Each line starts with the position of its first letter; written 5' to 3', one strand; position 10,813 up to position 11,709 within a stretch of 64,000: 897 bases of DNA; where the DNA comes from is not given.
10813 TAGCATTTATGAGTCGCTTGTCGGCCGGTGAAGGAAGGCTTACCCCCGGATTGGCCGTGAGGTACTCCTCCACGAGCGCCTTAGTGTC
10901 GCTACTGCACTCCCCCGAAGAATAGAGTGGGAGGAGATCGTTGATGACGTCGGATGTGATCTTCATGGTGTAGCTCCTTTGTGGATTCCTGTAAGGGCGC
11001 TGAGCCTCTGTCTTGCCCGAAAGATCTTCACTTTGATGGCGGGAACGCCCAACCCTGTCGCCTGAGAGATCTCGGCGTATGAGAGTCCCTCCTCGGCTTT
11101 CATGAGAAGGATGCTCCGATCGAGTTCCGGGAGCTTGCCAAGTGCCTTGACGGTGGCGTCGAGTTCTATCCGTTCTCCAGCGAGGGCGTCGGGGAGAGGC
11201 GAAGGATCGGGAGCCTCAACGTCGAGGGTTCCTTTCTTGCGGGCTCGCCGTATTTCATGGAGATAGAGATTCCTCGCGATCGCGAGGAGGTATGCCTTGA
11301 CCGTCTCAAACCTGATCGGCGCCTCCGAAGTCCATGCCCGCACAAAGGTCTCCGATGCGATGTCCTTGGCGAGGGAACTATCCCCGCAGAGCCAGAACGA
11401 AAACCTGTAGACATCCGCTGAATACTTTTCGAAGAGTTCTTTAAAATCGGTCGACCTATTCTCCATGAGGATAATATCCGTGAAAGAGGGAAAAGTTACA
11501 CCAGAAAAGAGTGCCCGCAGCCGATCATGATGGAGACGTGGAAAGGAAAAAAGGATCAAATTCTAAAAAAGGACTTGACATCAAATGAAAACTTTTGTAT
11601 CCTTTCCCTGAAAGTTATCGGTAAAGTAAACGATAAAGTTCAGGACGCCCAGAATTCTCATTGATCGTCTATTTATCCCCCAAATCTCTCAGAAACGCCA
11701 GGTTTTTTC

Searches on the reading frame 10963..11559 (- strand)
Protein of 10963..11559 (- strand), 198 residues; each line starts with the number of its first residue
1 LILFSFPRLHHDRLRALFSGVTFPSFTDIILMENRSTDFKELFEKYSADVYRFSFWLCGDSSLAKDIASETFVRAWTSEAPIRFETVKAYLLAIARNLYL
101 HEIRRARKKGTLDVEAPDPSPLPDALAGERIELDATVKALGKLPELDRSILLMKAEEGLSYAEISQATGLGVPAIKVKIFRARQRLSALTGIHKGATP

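Call 53: search_protein_families(library=pfam, proteins=[window:10963-11559:-], max_evalue=0.0001)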
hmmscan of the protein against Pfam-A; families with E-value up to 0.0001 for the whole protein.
window:10963-11559:- (198 aa): 3 families
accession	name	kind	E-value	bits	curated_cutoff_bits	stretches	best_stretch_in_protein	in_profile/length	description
PF08281.18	Sigma70_r4_2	-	2.5e-14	53.1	25.7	1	137-186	5-54/54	Sigma-70, region 4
PF04542.20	Sigma70_r2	-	1.1e-11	44.8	24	1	42-108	1-70/71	Sigma-70 region 2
PF04545.22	Sigma70_r4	-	4.3e-06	26.6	24.1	1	139-186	1-48/50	Sigma-70, region 4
